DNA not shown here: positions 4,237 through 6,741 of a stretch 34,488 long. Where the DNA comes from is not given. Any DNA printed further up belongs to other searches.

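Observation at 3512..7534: Orphan AraC-GRE-activase module with a divergent, N-terminally short glycyl radical enzyme of unknown substrate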

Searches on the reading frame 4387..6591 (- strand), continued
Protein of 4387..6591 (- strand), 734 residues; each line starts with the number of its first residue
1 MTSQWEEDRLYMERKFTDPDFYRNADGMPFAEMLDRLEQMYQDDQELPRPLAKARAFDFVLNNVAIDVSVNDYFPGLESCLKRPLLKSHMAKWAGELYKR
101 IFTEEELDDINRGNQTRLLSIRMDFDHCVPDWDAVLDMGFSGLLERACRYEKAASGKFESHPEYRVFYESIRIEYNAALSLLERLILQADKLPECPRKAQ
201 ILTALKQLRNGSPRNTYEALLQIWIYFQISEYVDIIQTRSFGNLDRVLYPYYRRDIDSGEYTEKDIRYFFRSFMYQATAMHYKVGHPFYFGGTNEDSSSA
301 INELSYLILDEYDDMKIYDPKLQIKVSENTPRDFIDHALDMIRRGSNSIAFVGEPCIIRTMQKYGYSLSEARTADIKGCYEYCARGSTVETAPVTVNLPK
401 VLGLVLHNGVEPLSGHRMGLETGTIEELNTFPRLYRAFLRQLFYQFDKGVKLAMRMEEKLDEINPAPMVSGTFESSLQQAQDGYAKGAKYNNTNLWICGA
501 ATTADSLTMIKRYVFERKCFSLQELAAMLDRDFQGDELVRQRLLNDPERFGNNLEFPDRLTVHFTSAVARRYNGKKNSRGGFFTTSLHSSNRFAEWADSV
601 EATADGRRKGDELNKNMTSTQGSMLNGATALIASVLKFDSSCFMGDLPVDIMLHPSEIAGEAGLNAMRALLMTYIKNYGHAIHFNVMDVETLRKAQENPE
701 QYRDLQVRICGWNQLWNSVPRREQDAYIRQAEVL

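Call 10: find_homologous_proteins(query=window:4387-6591:-, max_evalue=1e-10)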
Query window:4387-6591:- (734 aa): 277 proteins with E <= 1e-10 among 8000 candidates; the best 120 are listed.
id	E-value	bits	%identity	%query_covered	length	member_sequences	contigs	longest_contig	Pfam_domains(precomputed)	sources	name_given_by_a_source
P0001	0.0e+0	1704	100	100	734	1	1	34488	PF02901.21,PF01228.27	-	-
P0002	0.0e+0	1243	72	100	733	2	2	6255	PF02901.21,PF01228.27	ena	-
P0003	0.0e+0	1156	67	100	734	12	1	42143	PF02901.21,PF01228.27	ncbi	-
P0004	0.0e+0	1145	66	100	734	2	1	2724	PF02901.21,PF01228.27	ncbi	-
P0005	0.0e+0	1144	66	100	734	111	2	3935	PF02901.21,PF01228.27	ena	-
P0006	0.0e+0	1141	65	100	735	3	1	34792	PF02901.21,PF01228.27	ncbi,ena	-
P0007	0.0e+0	1139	67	100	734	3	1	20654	PF02901.21,PF01228.27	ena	-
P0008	0.0e+0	1138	66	100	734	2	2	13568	PF02901.21,PF01228.27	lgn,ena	-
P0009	0.0e+0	1137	68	100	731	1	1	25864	PF02901.21,PF01228.27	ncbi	-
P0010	0.0e+0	1126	65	100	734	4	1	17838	PF02901.21,PF01228.27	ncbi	-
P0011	0.0e+0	1094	64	100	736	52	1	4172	PF02901.21,PF01228.27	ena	-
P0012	0.0e+0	1086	64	100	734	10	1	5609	PF02901.21,PF01228.27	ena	-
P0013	0.0e+0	1082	64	100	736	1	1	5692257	PF02901.21,PF01228.27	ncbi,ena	-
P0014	0.0e+0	1082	63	100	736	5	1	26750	PF02901.21,PF01228.27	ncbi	-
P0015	0.0e+0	1076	63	100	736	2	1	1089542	PF02901.21,PF01228.27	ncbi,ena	-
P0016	0.0e+0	1076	64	99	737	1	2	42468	PF02901.21,PF01228.27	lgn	-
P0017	0.0e+0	1070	63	100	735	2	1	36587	PF02901.21,PF01228.27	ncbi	-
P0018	0.0e+0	1070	64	100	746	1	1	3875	PF02901.21,PF01228.27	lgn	-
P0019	0.0e+0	1057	61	100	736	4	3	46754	PF02901.21,PF01228.27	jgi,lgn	jgi:formate C-acetyltransferase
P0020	0.0e+0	1057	63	100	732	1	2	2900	PF02901.21,PF01228.27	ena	-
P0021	0.0e+0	1053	62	100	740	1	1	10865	PF02901.21,PF01228.27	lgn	-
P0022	0.0e+0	1041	61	100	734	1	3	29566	PF02901.21,PF01228.27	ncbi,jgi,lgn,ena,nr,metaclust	ncbi:MAG: hypothetical protein A2017_04825 [Lentisphaerae bacterium GWF2_44_16]|nr:MAG: hypothetical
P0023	0.0e+0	1039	62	100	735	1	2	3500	PF02901.21,PF01228.27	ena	-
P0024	0.0e+0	1036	63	99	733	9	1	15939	PF02901.21,PF01228.27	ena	-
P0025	0.0e+0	1035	63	99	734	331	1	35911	PF02901.21,PF01228.27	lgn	-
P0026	0.0e+0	1026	62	99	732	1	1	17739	PF02901.21,PF01228.27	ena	-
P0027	0.0e+0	1025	62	99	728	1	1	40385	PF02901.21,PF01228.27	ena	-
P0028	0.0e+0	1025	62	99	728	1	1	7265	PF02901.21,PF01228.27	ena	-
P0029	0.0e+0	1022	61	99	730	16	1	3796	PF02901.21,PF01228.27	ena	-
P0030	4.5e-295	999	64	92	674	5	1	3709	PF02901.21,PF01228.27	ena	-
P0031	3.0e-228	778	73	62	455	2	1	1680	PF02901.21,PF01228.27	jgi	jgi:formate C-acetyltransferase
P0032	2.5e-225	768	50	99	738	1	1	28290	PF02901.21,PF01228.27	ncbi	-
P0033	2.4e-218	745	48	100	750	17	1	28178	PF02901.21,PF01228.27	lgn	-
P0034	2.7e-217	742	47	100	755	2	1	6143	PF02901.21,PF01228.27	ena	-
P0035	6.0e-217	741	47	100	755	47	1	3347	PF02901.21,PF01228.27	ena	-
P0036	1.6e-216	739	48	99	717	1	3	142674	PF02901.21,PF01228.27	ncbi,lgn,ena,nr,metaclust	ncbi:MAG TPA: hypothetical protein DCZ94_19005 [Lentisphaeria bacterium]|nr:MAG: hypothetical protei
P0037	2.6e-216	739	47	100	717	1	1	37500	PF02901.21,PF01228.27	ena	-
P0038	3.2e-213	729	48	95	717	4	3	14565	PF02901.21,PF01228.27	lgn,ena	-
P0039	8.3e-213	727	47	99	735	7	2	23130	PF02901.21,PF01228.27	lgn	-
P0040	4.7e-212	725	47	100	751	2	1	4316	PF02901.21,PF01228.27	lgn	-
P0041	1.5e-210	720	47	99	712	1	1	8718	PF02901.21,PF01228.27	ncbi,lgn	-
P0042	2.2e-209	716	46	99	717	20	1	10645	PF02901.21,PF01228.27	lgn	-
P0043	3.6e-209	715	47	99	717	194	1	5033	PF02901.21,PF01228.27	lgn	-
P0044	1.1e-208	714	48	96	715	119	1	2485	PF02901.21,PF01228.27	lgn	-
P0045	1.8e-208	713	46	98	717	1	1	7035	PF02901.21,PF01228.27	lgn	-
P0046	3.5e-205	702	45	99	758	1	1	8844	PF02901.21,PF01228.27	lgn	-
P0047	1.1e-203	697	45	100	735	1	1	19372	PF02901.21,PF01228.27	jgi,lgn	jgi:formate C-acetyltransferase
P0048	6.3e-200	685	45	100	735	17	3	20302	PF02901.21,PF01228.27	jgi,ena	-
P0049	2.3e-194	666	45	99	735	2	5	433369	PF02901.21,PF01228.27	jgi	jgi:formate C-acetyltransferase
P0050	1.1e-193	664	43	100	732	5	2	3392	PF02901.21,PF01228.27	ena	-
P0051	1.2e-193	664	45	99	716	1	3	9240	PF02901.21,PF01228.27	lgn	-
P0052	9.0e-193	661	45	99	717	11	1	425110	PF02901.21,PF01228.27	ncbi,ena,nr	ncbi:MAG: hypothetical protein IKP00_01545 [Victivallales bacterium]|nr:hypothetical protein [Victiv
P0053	3.0e-191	656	44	99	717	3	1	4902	PF02901.21,PF01228.27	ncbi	-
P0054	5.7e-191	655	42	100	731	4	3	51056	PF02901.21,PF01228.27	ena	-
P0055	9.3e-190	651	46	99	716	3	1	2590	PF02901.21,PF01228.27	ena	-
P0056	2.7e-189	649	47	92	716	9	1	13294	PF02901.21,PF01228.27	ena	-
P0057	4.6e-189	649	42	100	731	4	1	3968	PF02901.21,PF01228.27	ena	-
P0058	2.2e-188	646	42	99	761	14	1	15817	PF02901.21,PF01228.27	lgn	-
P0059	8.6e-188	644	42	100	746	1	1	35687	PF02901.21,PF01228.27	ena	-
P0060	3.7e-187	642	42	99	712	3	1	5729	PF02901.21,PF01228.27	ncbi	-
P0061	6.1e-187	642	47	93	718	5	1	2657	PF02901.21,PF01228.27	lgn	-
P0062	1.1e-186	641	44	99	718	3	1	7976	PF02901.21,PF01228.27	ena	-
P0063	1.6e-186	640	44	99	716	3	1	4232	PF02901.21,PF01228.27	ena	-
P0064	2.2e-186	640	46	92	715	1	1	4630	PF02901.21,PF01228.27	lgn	-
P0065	3.2e-186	639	44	99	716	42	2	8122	PF02901.21,PF01228.27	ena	-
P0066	5.6e-186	638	45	98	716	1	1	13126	PF02901.21,PF01228.27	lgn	-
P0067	1.3e-185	637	44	95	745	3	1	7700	PF02901.21,PF01228.27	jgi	jgi:formate C-acetyltransferase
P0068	2.3e-185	636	44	99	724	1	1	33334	PF02901.21,PF01228.27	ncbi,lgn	-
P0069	1.9e-184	633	42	99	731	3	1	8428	PF02901.21,PF01228.27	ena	-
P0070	7.4e-184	631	42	100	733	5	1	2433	PF02901.21,PF01228.27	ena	-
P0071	7.6e-184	631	41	100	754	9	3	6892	PF02901.21,PF01228.27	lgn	-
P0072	1.3e-183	631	43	98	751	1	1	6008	PF02901.21,PF01228.27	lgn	-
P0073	4.7e-183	629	41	99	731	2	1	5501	PF02901.21,PF01228.27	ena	-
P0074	5.9e-183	628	44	99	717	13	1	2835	PF02901.21,PF01228.27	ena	-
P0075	2.4e-182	626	45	98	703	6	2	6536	PF02901.21,PF01228.27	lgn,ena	-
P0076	3.0e-182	626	41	99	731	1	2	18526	PF02901.21,PF01228.27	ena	-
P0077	5.9e-182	625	44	99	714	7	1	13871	PF02901.21,PF01228.27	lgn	-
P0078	1.5e-181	624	44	96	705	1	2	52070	PF02901.21,PF01228.27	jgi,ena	jgi:formate C-acetyltransferase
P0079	4.0e-181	622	42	99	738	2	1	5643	PF02901.21,PF01228.27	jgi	-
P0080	6.9e-181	622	41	99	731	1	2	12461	PF02901.21,PF01228.27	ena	-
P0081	7.5e-181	621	42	99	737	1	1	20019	PF02901.21,PF01228.27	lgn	-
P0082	1.8e-180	620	42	100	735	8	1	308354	PF02901.21,PF01228.27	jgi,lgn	-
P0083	4.2e-180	619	42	100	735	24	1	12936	PF02901.21,PF01228.27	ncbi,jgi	ncbi:MAG: pyruvate formate lyase family protein [Lentisphaeria bacterium]|jgi:pyruvate-formate lyase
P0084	7.8e-180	618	41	100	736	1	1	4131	PF02901.21,PF01228.27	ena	-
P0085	1.6e-179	617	40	99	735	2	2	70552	PF02901.21,PF01228.27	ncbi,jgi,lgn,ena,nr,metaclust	ncbi:MAG: hypothetical protein A2017_07320 [Lentisphaerae bacterium GWF2_44_16]|nr:MAG: hypothetical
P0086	1.8e-179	617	41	100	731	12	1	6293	PF02901.21,PF01228.27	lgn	-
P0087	2.6e-179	616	43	98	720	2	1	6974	PF02901.21,PF01228.27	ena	-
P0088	5.0e-179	615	41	100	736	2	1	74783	PF02901.21,PF01228.27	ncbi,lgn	-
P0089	5.9e-179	615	43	99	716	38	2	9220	PF02901.21,PF01228.27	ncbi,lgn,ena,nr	ncbi:MAG: hypothetical protein IJW17_04935 [Lentisphaeria bacterium]|nr:hypothetical protein [Lentis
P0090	6.6e-179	615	45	99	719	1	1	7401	PF02901.21,PF01228.27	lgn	-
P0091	7.4e-179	615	41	99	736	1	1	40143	PF02901.21,PF01228.27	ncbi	-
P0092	3.7e-178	613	42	100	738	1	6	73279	PF02901.21,PF01228.27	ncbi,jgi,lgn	jgi:formate C-acetyltransferase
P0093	4.5e-178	612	44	96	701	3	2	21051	PF02901.21,PF01228.27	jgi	-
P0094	7.5e-178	612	41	99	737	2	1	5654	PF02901.21,PF01228.27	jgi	jgi:trans-4-hydroxy-L-proline dehydratase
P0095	9.7e-178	611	41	99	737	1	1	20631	PF02901.21,PF01228.27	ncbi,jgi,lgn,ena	-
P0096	2.4e-177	610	41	99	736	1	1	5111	PF02901.21,PF01228.27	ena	-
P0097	2.5e-177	610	41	100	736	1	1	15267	PF02901.21,PF01228.27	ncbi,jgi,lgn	-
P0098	3.6e-177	609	41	100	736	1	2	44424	PF02901.21,PF01228.27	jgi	jgi:formate C-acetyltransferase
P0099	4.6e-177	609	41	99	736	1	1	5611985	PF02901.21,PF01228.27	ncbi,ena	-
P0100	6.1e-177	609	42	99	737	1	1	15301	PF02901.21,PF01228.27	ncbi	-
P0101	1.8e-176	607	41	100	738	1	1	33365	PF02901.21,PF01228.27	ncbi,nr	ncbi:MAG: hypothetical protein JXL80_03860 [Planctomycetes bacterium]|nr:hypothetical protein [Planc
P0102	4.5e-176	606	42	98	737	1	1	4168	PF02901.21,PF01228.27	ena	-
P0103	7.8e-176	605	41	100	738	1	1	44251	PF02901.21,PF01228.27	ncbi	-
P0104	1.5e-175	604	40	100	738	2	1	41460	PF02901.21,PF01228.27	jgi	jgi:trans-4-hydroxy-L-proline dehydratase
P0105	1.9e-175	604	41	100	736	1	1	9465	PF02901.21,PF01228.27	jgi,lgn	-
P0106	2.4e-175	603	41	100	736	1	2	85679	PF02901.21,PF01228.27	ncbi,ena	-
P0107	2.5e-175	603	41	100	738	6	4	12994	PF02901.21,PF01228.27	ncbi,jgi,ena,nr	ncbi:MAG TPA: pyruvate formate lyase family protein [Phycisphaerae bacterium]|nr:pyruvate formate ly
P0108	8.0e-175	602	41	99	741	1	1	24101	PF02901.21,PF01228.27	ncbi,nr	ncbi:MAG: hypothetical protein GX591_11875 [Planctomycetes bacterium]|nr:hypothetical protein [Planc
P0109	1.7e-174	601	41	100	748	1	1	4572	PF02901.21,PF01228.27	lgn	-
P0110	4.4e-174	599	41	99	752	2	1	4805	PF02901.21,PF01228.27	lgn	-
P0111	9.6e-174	598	41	100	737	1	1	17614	PF02901.21,PF01228.27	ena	-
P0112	1.5e-173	597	42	93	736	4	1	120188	PF02901.21,PF01228.27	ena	-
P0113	2.4e-173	597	41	100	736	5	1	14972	PF02901.21,PF01228.27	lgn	-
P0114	2.7e-173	597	41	100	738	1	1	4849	PF02901.21,PF01228.27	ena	-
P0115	2.9e-173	596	44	92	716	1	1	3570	PF02901.21,PF01228.27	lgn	-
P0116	9.4e-173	595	42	99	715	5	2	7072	PF02901.21,PF01228.27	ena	-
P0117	1.4e-172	594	41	100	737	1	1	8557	PF02901.21,PF01228.27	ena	-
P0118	2.4e-172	593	44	93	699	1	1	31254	PF02901.21,PF01228.27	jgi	-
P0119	3.4e-172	593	40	100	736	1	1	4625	PF02901.21,PF01228.27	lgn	-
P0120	5.6e-172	592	41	99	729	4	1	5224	PF02901.21,PF01228.27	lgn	-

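Call 15: find_encoding_contigs(protein=P0013, flank=10000, max_places=3)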
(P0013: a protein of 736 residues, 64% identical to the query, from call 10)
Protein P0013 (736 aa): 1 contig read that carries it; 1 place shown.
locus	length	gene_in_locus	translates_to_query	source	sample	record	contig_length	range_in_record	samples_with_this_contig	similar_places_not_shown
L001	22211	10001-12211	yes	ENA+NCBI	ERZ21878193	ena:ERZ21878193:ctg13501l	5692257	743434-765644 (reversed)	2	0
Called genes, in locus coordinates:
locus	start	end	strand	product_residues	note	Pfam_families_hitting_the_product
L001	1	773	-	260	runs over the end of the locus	PF07596:SBP_bac_10 (weak)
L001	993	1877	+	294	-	PF00165:HTH_AraC (faint), PF12833:HTH_18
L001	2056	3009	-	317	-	PF00756:Esterase, PF10503:Esterase_PHB, PF20434:BD-FAE (faint), PF02230:Abhydrolase_2 (weak), PF00326:Peptidase_S9 (weak)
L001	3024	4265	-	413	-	PF00989:PAS (faint), PF00512:HisKA, PF02518:HATPase_c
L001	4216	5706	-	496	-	PF00884:Sulfatase, PF01663:Phosphodiest (faint), PF16347:SGSH_C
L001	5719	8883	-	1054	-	PF00133:tRNA-synt_1, PF09334:tRNA-synt_1g (weak), PF08264:Anticodon_1, PF19302:DUF5915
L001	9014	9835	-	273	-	PF12833:HTH_18, PF00165:HTH_AraC (weak)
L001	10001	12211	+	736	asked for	PF02901:PFL-like, PF01228:Gly_radical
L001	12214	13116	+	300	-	PF13353:Fer4_12 (faint), PF04055:Radical_SAM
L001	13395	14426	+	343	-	PF00392:GntR, PF13377:Peripla_BP_3 (weak)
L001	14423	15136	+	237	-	PF07596:SBP_bac_10 (faint)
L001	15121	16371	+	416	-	-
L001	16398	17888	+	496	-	-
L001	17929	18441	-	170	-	PF09055:Sod_Ni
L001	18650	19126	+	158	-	-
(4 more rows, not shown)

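Call 16: find_encoding_contigs(protein=P0003, flank=10000, max_places=3)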
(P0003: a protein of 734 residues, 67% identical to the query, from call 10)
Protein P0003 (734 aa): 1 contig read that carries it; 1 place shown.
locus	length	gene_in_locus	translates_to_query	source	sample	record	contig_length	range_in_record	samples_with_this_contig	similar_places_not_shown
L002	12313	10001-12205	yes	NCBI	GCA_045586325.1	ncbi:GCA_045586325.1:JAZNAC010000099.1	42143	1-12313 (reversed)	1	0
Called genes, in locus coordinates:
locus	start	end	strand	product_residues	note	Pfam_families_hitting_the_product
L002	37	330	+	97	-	PF16561:AMPK1_CBM, PF22058:X25_BaPul_like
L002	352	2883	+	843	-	PF11897:DUF3417, PF00343:Phosphorylase, PF28476:GlgP_C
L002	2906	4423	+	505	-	PF08323:Glyco_transf_5, PF13439:Glyco_transf_4, PF13579:Glyco_trans_4_4, PF00534:Glycos_transf_1, PF13692:Glyco_trans_1_4 (weak)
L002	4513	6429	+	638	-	PF02922:CBM_48, PF00128:Alpha-amylase, PF02806:Alpha-amylase_C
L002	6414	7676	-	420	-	PF13685:Fe-ADH_2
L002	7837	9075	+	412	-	PF13472:Lipase_GDSL_2 (faint)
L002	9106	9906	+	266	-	PF00165:HTH_AraC (weak), PF12833:HTH_18, PF00165:HTH_AraC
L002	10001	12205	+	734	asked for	PF02901:PFL-like, PF01228:Gly_radical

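Call 17: find_encoding_contigs(protein=P0036, flank=10000, max_places=3)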
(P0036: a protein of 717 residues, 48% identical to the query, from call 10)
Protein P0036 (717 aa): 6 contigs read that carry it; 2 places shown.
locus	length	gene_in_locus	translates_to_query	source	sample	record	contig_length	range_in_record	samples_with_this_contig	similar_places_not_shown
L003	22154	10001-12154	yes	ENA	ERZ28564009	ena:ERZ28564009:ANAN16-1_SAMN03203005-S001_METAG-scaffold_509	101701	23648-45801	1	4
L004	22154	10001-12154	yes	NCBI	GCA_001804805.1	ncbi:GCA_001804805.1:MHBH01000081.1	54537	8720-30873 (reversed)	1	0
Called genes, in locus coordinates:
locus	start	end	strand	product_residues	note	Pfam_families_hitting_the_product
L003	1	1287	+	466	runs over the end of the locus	PF00589:Phage_integrase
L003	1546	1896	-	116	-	-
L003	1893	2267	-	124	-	-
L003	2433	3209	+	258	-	-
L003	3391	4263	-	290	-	PF00078:RVT_1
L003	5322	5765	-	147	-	PF01609:DDE_Tnp_1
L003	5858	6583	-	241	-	PF01609:DDE_Tnp_1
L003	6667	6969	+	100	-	-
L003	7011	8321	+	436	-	PF01527:HTH_Tnp_1, PF13384:HTH_23 (weak), PF13518:HTH_28 (faint), PF13565:HTH_32 (weak), PF00665:rve, PF24764:rva_4, PF13683:rve_3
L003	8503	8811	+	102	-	PF13518:HTH_28 (weak)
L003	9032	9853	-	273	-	PF12833:HTH_18, PF00165:HTH_AraC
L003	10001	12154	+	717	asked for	PF02901:PFL-like, PF01228:Gly_radical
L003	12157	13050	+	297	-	PF13353:Fer4_12, PF13187:Fer4_9 (faint), PF12797:Fer4_2 (faint), PF12837:Fer4_6 (faint), PF12838:Fer4_7 (weak), PF13484:Fer4_16 (faint), PF00037:Fer4 (weak), PF04055:Radical_SAM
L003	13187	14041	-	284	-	PF00165:HTH_AraC (weak), PF12833:HTH_18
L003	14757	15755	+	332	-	PF00356:LacI, PF13377:Peripla_BP_3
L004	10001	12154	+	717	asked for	PF02901:PFL-like, PF01228:Gly_radical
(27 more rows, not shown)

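Call 18: find_encoding_contigs(protein=P0052, flank=10000, max_places=3)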
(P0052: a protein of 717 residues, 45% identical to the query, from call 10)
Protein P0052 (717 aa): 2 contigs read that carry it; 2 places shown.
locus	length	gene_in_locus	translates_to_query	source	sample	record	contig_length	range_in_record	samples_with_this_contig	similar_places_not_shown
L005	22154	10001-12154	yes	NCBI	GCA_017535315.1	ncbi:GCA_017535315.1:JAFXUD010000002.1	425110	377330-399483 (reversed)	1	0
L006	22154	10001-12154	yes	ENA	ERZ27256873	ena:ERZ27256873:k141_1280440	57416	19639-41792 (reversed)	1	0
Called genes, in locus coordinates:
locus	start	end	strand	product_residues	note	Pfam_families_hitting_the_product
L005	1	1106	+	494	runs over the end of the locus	PF00202:Aminotran_3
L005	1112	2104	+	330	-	PF04909:Amidohydro_2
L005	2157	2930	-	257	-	PF12746:GNAT_acetyltran, PF00583:Acetyltransf_1 (weak), PF13508:Acetyltransf_7 (weak)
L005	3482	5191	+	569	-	-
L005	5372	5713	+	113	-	-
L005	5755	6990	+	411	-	-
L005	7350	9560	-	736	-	PF08531:Bac_rhamnosid_N, PF05592:Bac_rhamnosid, PF17389:Bac_rhamnosid6H, PF17390:Bac_rhamnosid_C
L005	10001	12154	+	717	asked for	PF02901:PFL-like, PF01228:Gly_radical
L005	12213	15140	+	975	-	PF16126:DUF4838, PF06452:CBM9_1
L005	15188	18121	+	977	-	-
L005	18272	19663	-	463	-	PF01229:Glyco_hydro_39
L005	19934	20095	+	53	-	-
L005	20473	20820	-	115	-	PF01627:Hpt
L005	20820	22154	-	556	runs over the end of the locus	PF00501:AMP-binding, PF13193:AMP-binding_C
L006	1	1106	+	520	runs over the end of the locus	PF00202:Aminotran_3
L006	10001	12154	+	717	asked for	PF02901:PFL-like, PF01228:Gly_radical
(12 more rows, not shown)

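Call 19: find_encoding_contigs(protein=P0099, flank=10000, max_places=3)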
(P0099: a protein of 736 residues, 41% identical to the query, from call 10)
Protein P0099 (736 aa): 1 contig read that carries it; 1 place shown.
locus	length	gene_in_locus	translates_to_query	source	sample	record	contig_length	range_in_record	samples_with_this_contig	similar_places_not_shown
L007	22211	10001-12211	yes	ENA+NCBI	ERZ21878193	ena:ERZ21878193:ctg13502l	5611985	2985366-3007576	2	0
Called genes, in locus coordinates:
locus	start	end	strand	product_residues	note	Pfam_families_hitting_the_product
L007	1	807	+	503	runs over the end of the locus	PF00884:Sulfatase, PF01663:Phosphodiest (faint), PF16347:SGSH_C (faint)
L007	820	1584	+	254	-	PF00135:COesterase (faint), PF20434:BD-FAE, PF07859:Abhydrolase_3, PF00326:Peptidase_S9, PF01738:DLH (faint)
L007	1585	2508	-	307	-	PF00165:HTH_AraC (faint), PF12833:HTH_18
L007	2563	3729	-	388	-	-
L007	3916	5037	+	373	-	PF14607:GxDLY, PF13472:Lipase_GDSL_2 (weak), PF14606:Lipase_GDSL_3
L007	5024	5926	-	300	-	PF00892:EamA (weak)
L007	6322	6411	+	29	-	-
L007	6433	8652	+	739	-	PF00365:PFK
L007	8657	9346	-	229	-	-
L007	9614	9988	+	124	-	PF02627:CMD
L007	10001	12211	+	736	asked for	PF02901:PFL-like, PF01228:Gly_radical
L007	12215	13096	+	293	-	PF13353:Fer4_12, PF04055:Radical_SAM, PF13187:Fer4_9 (faint), PF00037:Fer4 (faint), PF12797:Fer4_2 (faint), PF12837:Fer4_6 (faint), PF12838:Fer4_7, PF13237:Fer4_10, +1 more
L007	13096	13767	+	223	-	PF00657:Lipase_GDSL, PF13472:Lipase_GDSL_2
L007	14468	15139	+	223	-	-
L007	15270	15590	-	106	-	-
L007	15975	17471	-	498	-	PF04295:GD_AH_second, PF20629:GD_AH_C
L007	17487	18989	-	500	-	PF01232:Mannitol_dh, PF08125:Mannitol_dh_C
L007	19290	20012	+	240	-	PF04402:SIMPL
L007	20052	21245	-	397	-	-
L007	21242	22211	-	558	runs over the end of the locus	PF02837:Glyco_hydro_2_N, PF02836:Glyco_hydro_2_C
